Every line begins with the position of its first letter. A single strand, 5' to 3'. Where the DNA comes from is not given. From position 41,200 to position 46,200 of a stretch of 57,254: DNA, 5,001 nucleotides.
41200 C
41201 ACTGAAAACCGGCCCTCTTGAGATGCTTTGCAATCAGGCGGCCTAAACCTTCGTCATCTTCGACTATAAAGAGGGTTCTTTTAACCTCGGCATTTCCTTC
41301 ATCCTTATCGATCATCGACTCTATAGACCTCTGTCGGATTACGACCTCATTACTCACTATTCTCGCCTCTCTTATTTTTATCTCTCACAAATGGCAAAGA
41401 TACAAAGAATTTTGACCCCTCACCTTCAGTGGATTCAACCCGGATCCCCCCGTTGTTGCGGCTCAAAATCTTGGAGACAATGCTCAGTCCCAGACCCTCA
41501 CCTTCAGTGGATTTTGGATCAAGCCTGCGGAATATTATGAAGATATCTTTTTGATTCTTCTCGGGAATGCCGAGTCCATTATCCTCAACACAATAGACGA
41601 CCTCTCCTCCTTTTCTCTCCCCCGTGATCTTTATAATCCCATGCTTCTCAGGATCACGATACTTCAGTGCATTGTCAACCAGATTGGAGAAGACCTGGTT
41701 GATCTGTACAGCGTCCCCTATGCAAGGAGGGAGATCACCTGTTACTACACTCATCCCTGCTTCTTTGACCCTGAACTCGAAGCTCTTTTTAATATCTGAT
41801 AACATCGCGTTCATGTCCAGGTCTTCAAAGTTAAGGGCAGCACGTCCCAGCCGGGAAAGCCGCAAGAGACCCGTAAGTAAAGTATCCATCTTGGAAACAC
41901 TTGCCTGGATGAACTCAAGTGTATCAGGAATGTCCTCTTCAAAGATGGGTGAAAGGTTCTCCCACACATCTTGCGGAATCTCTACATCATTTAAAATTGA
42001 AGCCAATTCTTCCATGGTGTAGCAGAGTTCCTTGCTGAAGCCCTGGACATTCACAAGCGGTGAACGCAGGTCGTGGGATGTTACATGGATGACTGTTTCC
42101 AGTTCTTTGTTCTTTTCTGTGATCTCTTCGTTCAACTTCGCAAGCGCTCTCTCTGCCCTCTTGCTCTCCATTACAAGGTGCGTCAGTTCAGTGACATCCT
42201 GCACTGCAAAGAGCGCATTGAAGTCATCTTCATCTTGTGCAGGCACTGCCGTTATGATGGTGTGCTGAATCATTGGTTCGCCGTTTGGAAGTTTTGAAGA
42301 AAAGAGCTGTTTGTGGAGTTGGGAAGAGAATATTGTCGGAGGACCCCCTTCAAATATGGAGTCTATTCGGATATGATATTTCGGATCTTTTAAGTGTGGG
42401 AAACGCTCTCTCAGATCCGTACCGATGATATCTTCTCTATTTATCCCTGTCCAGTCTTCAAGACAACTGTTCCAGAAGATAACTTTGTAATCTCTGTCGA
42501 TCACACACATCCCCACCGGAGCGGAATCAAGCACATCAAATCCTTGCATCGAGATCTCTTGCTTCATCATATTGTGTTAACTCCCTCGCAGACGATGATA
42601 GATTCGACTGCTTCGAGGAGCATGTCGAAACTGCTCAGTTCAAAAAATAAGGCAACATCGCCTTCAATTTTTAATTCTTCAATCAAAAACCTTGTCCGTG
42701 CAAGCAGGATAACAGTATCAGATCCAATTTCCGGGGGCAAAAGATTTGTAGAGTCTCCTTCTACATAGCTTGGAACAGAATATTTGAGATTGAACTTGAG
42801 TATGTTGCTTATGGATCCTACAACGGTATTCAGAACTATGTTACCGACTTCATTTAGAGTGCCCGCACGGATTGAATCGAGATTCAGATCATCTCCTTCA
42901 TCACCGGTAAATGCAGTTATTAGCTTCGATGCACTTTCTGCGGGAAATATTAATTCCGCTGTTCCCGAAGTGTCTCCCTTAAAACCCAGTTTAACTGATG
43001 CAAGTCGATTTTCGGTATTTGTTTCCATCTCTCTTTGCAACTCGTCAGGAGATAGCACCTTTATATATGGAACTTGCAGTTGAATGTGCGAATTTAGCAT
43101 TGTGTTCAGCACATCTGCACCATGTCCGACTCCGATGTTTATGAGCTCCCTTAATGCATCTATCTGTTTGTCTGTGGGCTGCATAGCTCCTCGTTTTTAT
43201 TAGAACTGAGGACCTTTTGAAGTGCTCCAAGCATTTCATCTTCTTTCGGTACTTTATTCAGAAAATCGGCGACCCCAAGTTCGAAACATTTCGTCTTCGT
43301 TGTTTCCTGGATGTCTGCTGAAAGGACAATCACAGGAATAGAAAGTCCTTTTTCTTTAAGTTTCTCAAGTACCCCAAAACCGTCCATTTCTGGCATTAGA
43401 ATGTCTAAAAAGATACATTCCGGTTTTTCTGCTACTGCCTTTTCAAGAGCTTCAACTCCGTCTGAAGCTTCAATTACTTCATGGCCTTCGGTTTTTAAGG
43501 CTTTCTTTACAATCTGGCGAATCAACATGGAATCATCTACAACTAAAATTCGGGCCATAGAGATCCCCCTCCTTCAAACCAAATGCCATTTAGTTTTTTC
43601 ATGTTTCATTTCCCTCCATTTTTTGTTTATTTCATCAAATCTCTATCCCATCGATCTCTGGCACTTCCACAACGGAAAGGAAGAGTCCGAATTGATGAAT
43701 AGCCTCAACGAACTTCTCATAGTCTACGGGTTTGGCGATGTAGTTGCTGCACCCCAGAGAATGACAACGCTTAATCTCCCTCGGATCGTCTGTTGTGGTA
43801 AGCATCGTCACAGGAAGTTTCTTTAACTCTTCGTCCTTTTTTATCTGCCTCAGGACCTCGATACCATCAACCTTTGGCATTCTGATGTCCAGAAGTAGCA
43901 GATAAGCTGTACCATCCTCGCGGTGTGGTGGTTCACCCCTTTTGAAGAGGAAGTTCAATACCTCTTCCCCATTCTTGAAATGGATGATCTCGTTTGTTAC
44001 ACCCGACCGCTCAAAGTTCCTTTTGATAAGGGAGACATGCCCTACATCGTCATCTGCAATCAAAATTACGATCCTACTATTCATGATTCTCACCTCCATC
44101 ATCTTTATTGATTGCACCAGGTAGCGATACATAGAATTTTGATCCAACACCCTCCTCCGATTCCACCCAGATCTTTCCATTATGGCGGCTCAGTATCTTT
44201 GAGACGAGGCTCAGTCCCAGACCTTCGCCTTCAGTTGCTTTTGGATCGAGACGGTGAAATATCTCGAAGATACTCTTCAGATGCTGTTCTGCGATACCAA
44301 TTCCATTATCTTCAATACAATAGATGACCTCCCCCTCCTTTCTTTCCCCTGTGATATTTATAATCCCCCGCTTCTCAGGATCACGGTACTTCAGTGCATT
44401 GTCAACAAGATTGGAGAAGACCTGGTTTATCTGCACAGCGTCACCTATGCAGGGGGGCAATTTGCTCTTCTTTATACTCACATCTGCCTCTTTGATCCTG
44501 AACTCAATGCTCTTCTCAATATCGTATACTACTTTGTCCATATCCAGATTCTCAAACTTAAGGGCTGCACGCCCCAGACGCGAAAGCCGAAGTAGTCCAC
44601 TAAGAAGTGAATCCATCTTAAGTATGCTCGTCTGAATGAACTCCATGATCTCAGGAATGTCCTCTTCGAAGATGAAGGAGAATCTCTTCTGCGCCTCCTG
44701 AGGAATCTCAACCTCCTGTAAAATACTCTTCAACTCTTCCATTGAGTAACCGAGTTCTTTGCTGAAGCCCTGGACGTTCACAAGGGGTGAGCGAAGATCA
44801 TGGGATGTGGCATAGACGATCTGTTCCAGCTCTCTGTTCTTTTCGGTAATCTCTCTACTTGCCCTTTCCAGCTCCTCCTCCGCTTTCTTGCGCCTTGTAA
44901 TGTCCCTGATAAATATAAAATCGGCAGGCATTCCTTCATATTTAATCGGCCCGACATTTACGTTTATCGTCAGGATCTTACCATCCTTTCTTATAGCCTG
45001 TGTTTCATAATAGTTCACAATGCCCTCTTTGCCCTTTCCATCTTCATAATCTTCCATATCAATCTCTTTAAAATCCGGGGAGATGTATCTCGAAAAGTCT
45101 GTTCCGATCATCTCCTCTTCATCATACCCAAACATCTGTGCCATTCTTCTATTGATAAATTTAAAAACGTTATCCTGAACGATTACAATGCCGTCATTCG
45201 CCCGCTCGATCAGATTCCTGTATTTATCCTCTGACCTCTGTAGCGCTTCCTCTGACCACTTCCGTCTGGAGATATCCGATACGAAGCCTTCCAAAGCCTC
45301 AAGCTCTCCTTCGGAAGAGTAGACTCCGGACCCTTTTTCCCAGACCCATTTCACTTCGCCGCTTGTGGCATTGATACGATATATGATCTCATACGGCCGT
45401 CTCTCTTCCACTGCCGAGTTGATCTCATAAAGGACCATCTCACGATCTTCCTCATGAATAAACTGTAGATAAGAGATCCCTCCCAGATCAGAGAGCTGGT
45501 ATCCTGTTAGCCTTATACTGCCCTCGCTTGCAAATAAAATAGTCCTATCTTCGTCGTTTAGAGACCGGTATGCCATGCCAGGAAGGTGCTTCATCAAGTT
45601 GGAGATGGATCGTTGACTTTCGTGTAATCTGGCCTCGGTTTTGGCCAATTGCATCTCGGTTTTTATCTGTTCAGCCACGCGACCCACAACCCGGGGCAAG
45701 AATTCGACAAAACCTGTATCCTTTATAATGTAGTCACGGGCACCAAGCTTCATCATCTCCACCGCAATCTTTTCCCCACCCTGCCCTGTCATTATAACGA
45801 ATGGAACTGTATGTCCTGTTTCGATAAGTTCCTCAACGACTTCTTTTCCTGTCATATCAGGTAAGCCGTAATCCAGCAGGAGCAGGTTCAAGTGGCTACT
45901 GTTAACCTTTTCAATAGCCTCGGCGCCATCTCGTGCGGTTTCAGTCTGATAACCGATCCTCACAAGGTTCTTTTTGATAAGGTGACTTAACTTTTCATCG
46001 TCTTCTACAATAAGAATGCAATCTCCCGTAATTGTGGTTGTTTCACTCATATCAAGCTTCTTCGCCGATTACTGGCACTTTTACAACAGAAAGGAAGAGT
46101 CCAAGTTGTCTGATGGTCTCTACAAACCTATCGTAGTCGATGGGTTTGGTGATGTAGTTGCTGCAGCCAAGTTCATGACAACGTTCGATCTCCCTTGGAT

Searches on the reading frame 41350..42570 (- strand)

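Call 9: search_protein_families(library=pfam, proteins=[window:41350-42570:-], max_evalue=0.001)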
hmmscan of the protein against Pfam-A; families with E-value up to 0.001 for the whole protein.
window:41350-42570:- (406 aa): 7 families
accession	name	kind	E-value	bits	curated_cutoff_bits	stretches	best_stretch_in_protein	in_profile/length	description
PF02518.31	HATPase_c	-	2.3e-23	83.2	26.4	1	285-394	1-109/111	Histidine kinase-, DNA gyrase B-, and HSP90-like ATPase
PF13426.13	PAS_9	-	7.2e-09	36.3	27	1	18-128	1-103/103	PAS domain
PF08448.16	PAS_4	-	2.3e-08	34.6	23.1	1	14-129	1-108/110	PAS fold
PF00989.32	PAS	-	5e-08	33.4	22.6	1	13-61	6-54/113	PAS fold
PF13188.13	PAS_8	-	1.8e-07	31.2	21.8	1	13-65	6-55/65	PAS domain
PF00512.31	HisKA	-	4.7e-05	23.8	26.9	1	159-242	4-64/66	His Kinase A (phospho-acceptor) domain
PF14501.12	HATPase_c_5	-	0.00029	21.1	22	1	288-383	4-93/102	GHKL domain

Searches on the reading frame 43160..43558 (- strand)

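Call 9: search_protein_families(library=pfam, proteins=[window:43160-43558:-], max_evalue=0.001)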
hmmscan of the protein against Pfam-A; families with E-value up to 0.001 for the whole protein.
window:43160-43558:- (132 aa): 1 family
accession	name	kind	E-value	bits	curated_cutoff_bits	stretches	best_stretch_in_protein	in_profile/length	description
PF00072.30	Response_reg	-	2.1e-27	95.9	30.2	1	4-113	1-110/111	Response regulator receiver domain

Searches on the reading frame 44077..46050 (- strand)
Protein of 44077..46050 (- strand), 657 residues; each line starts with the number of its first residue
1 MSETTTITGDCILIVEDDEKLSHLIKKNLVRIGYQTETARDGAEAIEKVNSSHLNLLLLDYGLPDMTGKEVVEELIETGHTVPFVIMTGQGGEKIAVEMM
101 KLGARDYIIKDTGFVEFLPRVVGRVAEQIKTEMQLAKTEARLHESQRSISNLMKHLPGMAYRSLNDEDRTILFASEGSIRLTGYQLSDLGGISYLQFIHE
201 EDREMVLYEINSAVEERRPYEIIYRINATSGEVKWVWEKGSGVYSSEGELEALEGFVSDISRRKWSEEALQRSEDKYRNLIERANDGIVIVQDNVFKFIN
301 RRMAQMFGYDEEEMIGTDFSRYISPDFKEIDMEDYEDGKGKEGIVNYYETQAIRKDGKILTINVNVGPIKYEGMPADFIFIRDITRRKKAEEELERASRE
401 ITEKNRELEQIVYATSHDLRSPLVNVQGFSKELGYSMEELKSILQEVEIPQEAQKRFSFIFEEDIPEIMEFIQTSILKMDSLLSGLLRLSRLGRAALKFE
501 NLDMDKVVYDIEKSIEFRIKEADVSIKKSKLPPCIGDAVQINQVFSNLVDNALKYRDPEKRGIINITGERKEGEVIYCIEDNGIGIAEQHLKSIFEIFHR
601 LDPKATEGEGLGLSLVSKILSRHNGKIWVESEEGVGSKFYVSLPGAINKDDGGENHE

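Call 9: search_protein_families(library=pfam, proteins=[window:44077-46050:-], max_evalue=0.001)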
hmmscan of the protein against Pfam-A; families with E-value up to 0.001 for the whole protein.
window:44077-46050:- (657 aa): 9 families
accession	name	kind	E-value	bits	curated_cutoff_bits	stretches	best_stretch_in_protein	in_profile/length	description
PF02518.31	HATPase_c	-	2.6e-26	92.7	26.4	1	536-644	1-108/111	Histidine kinase-, DNA gyrase B-, and HSP90-like ATPase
PF08447.18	PAS_3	-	1.4e-23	83.4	25.6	2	172-256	2-88/89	PAS fold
PF00072.30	Response_reg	-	1.3e-21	77.2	30.2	1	12-115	1-104/111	Response regulator receiver domain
PF13426.13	PAS_9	-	3.8e-18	66.1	27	1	285-385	1-102/103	PAS domain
PF00989.32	PAS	-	1.3e-16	61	22.6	2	276-373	2-100/113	PAS fold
PF13188.13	PAS_8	-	2e-09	37.5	21.8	1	276-327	2-54/65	PAS domain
PF08448.16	PAS_4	-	1.2e-06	29.1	23.1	0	292-388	13-109/110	PAS fold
PF14501.12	HATPase_c_5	-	1.6e-05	25.1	22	1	539-634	4-93/102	GHKL domain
PF00512.31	HisKA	-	3.5e-05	24.2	26.9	0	409-493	3-64/66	His Kinase A (phospho-acceptor) domain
